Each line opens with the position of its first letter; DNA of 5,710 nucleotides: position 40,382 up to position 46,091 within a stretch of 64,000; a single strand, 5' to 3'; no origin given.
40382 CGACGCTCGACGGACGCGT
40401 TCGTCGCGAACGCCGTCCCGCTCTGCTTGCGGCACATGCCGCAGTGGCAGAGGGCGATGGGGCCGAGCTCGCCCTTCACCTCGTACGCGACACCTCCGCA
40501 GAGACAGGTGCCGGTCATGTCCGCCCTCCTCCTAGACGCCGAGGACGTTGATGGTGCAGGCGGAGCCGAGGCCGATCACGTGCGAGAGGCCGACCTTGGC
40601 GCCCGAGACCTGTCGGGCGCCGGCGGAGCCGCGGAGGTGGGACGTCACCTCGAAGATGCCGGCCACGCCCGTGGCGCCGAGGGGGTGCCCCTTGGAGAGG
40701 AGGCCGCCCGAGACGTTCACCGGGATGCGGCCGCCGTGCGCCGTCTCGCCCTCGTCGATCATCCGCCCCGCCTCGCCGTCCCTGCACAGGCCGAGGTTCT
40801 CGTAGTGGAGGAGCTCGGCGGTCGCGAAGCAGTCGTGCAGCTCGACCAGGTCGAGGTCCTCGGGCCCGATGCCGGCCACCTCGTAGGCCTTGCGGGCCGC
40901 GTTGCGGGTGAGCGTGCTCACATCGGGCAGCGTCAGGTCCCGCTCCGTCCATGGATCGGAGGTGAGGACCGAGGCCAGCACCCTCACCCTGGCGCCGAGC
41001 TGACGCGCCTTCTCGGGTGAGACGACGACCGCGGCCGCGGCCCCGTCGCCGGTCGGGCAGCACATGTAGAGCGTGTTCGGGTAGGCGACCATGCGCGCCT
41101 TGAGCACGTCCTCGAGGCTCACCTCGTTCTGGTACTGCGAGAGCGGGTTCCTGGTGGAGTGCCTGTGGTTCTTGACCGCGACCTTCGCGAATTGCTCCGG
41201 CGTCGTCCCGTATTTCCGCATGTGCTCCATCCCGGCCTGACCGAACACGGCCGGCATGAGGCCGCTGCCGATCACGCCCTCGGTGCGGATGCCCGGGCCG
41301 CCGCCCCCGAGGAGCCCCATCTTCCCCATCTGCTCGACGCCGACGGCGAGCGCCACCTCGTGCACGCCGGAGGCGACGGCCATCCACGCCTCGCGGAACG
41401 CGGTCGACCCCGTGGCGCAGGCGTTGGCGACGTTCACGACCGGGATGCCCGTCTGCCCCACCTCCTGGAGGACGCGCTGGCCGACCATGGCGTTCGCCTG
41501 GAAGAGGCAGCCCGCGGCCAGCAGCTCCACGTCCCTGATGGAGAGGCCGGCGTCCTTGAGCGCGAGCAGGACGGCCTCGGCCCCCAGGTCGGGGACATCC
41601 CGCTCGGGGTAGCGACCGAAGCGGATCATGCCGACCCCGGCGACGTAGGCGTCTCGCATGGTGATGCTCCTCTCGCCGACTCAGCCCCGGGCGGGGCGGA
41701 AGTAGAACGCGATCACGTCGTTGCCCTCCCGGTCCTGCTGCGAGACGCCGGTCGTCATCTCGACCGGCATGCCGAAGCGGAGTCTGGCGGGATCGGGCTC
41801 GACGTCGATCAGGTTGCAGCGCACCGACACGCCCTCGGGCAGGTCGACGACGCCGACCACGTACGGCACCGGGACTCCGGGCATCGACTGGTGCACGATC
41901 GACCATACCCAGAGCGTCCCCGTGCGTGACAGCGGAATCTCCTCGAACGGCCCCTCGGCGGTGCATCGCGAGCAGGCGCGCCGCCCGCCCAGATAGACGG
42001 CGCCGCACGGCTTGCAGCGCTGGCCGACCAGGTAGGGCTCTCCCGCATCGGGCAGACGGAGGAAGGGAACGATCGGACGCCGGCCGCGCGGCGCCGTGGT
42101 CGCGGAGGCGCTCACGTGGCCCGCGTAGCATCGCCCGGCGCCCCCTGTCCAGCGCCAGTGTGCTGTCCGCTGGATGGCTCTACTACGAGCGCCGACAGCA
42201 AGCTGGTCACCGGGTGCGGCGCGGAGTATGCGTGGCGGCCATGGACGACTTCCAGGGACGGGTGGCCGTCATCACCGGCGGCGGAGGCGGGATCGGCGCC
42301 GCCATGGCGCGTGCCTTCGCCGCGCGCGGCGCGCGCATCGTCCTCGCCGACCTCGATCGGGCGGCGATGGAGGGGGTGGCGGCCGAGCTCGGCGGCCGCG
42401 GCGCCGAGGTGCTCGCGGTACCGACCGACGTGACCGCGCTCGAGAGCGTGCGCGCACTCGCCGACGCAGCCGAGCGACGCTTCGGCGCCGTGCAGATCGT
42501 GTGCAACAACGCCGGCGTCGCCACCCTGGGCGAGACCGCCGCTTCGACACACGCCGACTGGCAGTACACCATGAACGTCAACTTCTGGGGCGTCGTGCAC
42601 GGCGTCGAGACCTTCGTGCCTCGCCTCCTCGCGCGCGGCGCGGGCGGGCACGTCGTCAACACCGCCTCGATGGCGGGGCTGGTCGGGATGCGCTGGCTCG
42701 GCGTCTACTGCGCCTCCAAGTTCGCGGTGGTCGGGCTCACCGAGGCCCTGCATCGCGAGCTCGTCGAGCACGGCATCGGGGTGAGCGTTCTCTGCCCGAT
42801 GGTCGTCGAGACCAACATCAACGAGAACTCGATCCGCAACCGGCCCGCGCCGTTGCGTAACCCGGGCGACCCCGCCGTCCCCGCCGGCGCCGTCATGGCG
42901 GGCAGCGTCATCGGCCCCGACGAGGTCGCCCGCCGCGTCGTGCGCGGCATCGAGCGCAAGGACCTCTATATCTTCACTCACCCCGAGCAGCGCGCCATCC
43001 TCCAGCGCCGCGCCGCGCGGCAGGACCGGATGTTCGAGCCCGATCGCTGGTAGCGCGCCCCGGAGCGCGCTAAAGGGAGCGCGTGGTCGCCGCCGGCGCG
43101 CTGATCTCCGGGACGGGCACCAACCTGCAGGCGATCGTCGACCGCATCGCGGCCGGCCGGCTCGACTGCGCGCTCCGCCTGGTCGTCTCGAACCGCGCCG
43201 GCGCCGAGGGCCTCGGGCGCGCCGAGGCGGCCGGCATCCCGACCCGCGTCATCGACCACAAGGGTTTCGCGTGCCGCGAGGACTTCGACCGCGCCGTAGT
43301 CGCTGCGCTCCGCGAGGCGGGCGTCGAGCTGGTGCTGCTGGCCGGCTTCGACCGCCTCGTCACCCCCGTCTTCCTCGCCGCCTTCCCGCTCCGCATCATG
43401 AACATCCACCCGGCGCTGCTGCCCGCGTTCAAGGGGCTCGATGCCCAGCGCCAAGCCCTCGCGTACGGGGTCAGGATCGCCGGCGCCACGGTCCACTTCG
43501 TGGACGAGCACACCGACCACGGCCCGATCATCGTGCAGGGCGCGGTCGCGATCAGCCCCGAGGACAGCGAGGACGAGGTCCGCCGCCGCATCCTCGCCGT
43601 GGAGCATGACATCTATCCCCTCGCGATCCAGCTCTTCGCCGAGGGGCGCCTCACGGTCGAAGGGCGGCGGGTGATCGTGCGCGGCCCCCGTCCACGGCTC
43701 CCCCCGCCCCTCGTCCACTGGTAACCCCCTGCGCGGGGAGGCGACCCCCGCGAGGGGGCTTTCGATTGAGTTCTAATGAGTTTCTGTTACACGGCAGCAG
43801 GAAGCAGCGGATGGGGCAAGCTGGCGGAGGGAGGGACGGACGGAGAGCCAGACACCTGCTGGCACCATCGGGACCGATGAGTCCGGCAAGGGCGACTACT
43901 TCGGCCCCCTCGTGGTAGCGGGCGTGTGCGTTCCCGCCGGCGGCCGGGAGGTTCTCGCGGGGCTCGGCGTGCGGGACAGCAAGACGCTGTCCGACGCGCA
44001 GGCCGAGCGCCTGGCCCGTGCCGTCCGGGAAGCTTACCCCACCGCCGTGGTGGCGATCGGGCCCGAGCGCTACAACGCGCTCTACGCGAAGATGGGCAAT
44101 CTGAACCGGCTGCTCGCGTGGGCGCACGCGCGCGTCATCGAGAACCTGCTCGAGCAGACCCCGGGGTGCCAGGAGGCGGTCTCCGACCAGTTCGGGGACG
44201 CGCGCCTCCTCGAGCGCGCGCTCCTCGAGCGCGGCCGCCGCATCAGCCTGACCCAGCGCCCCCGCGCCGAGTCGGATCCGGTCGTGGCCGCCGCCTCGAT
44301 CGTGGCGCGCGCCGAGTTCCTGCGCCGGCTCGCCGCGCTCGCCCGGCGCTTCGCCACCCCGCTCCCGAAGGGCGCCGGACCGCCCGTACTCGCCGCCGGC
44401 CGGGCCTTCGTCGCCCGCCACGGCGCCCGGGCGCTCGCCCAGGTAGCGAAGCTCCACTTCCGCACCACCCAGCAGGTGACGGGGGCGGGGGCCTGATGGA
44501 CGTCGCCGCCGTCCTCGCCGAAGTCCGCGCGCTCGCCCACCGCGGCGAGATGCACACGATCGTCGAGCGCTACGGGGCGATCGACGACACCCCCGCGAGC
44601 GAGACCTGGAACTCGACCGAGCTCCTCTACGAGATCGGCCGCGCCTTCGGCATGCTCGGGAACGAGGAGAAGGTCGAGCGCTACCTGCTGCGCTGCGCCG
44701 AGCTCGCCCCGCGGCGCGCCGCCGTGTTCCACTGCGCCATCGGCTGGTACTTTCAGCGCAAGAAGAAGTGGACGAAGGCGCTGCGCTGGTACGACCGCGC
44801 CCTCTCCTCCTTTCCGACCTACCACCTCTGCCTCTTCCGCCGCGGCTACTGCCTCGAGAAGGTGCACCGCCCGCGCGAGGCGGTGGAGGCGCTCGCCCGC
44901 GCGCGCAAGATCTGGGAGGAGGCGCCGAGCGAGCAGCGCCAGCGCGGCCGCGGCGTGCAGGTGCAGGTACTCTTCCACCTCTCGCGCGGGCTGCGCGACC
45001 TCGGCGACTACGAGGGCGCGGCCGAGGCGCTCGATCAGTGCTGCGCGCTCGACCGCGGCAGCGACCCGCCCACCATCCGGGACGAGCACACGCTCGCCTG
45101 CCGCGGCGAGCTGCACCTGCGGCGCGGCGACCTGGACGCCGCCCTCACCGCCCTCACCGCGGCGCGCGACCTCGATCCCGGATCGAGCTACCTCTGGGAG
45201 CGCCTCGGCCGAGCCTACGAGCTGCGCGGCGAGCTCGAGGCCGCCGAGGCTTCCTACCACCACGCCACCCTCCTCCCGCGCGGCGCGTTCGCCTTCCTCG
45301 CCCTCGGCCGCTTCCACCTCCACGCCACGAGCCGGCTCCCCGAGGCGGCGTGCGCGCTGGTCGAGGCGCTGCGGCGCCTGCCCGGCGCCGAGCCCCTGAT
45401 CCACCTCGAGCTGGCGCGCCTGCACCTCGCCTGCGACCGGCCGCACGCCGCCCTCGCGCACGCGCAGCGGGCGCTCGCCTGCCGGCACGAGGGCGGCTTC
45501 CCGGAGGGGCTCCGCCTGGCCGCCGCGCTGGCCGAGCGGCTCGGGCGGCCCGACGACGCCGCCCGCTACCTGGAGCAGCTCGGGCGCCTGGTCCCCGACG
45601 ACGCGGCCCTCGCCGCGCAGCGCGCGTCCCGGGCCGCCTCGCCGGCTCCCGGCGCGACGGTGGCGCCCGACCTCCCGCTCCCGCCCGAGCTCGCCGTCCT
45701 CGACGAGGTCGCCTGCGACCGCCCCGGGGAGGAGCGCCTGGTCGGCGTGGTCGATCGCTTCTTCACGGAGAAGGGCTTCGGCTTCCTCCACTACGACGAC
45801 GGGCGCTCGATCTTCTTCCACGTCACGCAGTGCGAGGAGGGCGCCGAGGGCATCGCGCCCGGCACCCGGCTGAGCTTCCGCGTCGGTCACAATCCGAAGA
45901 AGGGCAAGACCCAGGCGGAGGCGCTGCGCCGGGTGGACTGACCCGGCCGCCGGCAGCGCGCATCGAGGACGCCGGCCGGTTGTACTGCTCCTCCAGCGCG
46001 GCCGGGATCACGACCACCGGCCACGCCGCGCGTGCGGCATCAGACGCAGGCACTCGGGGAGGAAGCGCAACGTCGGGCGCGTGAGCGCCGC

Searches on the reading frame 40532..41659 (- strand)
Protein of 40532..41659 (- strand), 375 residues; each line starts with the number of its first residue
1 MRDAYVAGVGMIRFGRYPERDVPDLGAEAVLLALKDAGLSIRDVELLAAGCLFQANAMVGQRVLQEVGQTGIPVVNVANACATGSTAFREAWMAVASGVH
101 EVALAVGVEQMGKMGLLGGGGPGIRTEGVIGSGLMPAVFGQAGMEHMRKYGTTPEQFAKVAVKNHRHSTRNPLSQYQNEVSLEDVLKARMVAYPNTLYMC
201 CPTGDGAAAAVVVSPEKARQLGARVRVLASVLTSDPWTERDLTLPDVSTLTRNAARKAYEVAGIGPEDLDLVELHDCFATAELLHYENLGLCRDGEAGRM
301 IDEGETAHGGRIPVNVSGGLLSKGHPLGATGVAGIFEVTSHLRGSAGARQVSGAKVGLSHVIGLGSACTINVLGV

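Call 21: search_protein_families(library=pfam, proteins=[window:40532-41659:-], max_evalue=0.00001)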
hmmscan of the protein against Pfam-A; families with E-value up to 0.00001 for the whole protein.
window:40532-41659:- (375 aa): 3 families
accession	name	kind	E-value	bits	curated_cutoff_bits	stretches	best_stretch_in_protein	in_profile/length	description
PF22691.2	Thiolase_C_1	-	1.7e-39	135.3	28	1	248-364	17-132/144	Thiolase C-terminal domain-like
PF00108.29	Thiolase_N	-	6e-16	59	26.4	1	11-180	8-197/260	Thiolase, N-terminal domain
PF02803.24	Thiolase_C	-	1.5e-12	47.7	27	1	253-354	26-109/123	Thiolase, C-terminal domain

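Call 31: search_protein_families(library=pfam, proteins=[window:40532-41659:-], max_evalue=0.01)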
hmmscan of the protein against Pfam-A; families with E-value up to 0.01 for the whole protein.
window:40532-41659:- (375 aa): 7 families
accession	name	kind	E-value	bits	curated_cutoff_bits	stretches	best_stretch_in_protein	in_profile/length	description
PF22691.2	Thiolase_C_1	-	1.7e-39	135.3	28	1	248-364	17-132/144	Thiolase C-terminal domain-like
PF00108.29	Thiolase_N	-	6e-16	59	26.4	1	11-180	8-197/260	Thiolase, N-terminal domain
PF02803.24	Thiolase_C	-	1.5e-12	47.7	27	1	253-354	26-109/123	Thiolase, C-terminal domain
PF00109.32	ketoacyl-synt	-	6.9e-05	23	20.8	1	51-113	148-206/252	Beta-ketoacyl synthase, N-terminal domain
PF08545.16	ACP_syn_III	-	0.0027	18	24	0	199-218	48-67/80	3-Oxoacyl-[acyl-carrier-protein (ACP)] synthase III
PF02801.28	Ketoacyl-synt_C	-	0.0064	16.9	20.8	0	243-276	20-52/119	Beta-ketoacyl synthase, C-terminal domain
PF07451.17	SpoVAD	-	0.0069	15.6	22.1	0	25-106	54-131/329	Stage V sporulation protein AD (SpoVAD)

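Call 32: search_solved_structures(query=window:40532-41659:-, max_evalue=1e-8)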
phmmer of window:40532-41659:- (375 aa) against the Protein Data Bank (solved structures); distinct sequences matched with E-value up to 1e-8: 26.
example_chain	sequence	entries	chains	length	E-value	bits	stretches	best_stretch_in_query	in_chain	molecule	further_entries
6hsj_A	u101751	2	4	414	7.1e-90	304.7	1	4-371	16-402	SCP2-thiolase (type-1)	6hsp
6hrv_A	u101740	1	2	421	7.6e-90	304.6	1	4-371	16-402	SCP2-thiolase (type-1)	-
7pxp_C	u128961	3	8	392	9.9e-68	231.9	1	2-369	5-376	Benzoylsuccinyl-CoA thiolase subunit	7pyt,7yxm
6esq_A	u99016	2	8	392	1.2e-55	192.2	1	1-345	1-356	acetoacetyl-CoA thiolase | Acetyl-CoA acetyltransferase thiolase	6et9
7yvy_A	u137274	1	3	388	2.6e-54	187.7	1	1-373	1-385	Acetyl-CoA acetyltransferase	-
4yzo_A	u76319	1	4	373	1.4e-45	159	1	8-374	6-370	Putative acyl-CoA acyltransferase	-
4bi9_A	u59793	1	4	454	4.1e-40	141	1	71-359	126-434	3-KETOACYL-COA THIOLASE, PUTATIVE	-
4bia_A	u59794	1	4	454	8.5e-39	136.7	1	71-359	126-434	3-KETOACYL-COA THIOLASE, PUTATIVE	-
4u4e_A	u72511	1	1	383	1.1e-38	136.3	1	11-363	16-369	Thiolase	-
3zbg_A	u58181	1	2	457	1.5e-34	122.7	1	73-352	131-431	3-KETOACYL-COA THIOLASE-LIKE PROTEIN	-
3zbk_A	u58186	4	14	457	2.8e-33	118.6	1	73-352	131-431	3-KETOACYL-COA THIOLASE-LIKE PROTEIN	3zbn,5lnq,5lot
3zbl_A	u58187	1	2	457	3.7e-33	118.1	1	73-352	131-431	3-KETOACYL-COA THIOLASE-LIKE PROTEIN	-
6ok1_A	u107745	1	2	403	1.6e-31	112.8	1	4-344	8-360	Lipid-transfer protein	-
5m3k_C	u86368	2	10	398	3.8e-22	81.9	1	249-364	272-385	2,4-diacetylphloroglucinol biosynthesis protein PhlC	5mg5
9skh_I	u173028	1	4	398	1.5e-21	80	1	254-364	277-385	2,4-diacetylphloroglucinol biosynthesis protein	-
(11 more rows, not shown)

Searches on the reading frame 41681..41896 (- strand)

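Call 31: search_protein_families(library=pfam, proteins=[window:41681-41896:-], max_evalue=0.01)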
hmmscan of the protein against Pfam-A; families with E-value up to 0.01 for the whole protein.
window:41681-41896:- (71 aa): 1 family
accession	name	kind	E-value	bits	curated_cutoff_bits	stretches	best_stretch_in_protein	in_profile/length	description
PF01796.24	OB_ChsH2_C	-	1.2e-12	48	27.1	1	2-49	17-64/65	ChsH2, C-terminal OB-fold domain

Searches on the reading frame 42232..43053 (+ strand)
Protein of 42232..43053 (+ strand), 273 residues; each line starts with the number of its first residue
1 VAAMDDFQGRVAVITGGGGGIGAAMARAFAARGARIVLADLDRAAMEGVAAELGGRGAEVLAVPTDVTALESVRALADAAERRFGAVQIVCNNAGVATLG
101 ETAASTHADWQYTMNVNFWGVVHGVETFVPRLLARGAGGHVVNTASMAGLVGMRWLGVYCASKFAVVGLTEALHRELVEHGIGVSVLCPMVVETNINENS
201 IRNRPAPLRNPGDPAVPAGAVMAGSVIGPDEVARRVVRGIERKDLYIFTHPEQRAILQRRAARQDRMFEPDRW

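Call 21: search_protein_families(library=pfam, proteins=[window:42232-43053:+], max_evalue=0.00001)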
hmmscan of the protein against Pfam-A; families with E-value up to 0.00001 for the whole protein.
window:42232-43053:+ (273 aa): 3 families
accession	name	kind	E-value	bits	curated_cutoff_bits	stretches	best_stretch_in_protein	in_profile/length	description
PF00106.31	adh_short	-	6.8e-53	179.5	26.6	1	10-201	1-191/195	short chain dehydrogenase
PF13561.12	adh_short_C2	-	2.7e-37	129.1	27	1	20-199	7-183/236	Enoyl-(Acyl carrier protein) reductase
PF08659.16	KR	-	8.2e-16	58.9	22.6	1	13-172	4-162/180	KR domain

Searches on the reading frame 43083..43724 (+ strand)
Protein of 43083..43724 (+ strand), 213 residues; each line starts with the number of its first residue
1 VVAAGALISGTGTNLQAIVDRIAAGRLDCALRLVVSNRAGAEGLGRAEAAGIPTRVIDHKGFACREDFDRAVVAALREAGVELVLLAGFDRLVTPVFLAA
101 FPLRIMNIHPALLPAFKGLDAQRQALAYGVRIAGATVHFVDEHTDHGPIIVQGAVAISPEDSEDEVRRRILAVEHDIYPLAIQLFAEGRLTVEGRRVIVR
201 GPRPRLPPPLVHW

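Call 21: search_protein_families(library=pfam, proteins=[window:43083-43724:+], max_evalue=0.00001)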
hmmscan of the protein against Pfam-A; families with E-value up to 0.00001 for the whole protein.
window:43083-43724:+ (213 aa): 1 family
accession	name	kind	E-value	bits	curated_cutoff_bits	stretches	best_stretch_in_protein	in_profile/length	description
PF00551.24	Formyl_trans_N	-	5.8e-55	186.3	26.1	1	7-182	6-181/181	Formyl transferase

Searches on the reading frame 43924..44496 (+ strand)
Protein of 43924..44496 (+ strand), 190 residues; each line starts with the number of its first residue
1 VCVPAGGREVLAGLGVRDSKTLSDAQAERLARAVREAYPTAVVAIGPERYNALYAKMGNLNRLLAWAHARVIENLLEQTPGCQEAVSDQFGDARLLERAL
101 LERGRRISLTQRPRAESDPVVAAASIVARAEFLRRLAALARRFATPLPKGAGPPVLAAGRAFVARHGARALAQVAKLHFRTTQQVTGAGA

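Call 21: search_protein_families(library=pfam, proteins=[window:43924-44496:+], max_evalue=0.00001)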
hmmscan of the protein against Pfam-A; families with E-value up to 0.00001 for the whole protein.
window:43924-44496:+ (190 aa): 1 family
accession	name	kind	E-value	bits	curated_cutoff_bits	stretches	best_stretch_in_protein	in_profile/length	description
PF01351.25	RNase_HII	-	2e-20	73.9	25.8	1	6-182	25-199/199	Ribonuclease HII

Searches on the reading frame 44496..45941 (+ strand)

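Call 21: search_protein_families(library=pfam, proteins=[window:44496-45941:+], max_evalue=0.00001)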
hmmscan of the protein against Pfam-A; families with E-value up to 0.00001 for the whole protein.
window:44496-45941:+ (481 aa): 13 families
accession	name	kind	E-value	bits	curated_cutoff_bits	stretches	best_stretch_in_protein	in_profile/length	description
PF07719.23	TPR_2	-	4.3e-28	95.5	27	0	157-187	2-32/34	Tetratricopeptide repeat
PF13428.12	TPR_14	-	4.6e-19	67.4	23.5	0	200-240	4-44/44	Tetratricopeptide repeat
PF00515.34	TPR_1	-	1.9e-18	65.8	27.8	0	78-108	3-33/34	Tetratricopeptide repeat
PF13181.12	TPR_8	-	7.8e-13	47.9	25.7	0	157-187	2-32/34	Tetratricopeptide repeat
PF13174.12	TPR_6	-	3.4e-12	46.6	26.3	0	339-368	4-32/33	Tetratricopeptide repeat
PF14559.12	TPR_19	-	5.4e-12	46.3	25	0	208-252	2-46/68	Tetratricopeptide repeat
PF13431.12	TPR_17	-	3.9e-11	42.8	24.4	0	226-251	8-33/34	Tetratricopeptide repeat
PF13424.12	TPR_12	-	6.5e-11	42.7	30.1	0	113-187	5-76/77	Tetratricopeptide repeat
PF13432.12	TPR_16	-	2.7e-10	40.9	32.7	1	204-254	4-54/65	Tetratricopeptide repeat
PF00313.28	CSD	-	6.3e-09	36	27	1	417-477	3-63/66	'Cold-shock' DNA-binding domain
PF13414.12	TPR_11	-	6.6e-08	32.6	26.8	0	205-242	2-39/42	TPR repeat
PF13176.12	TPR_7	-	3.4e-07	30.3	27.9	0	234-257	2-27/36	Tetratricopeptide repeat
PF13371.12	TPR_9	-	4.6e-06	27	35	0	84-137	4-56/73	Tetratricopeptide repeat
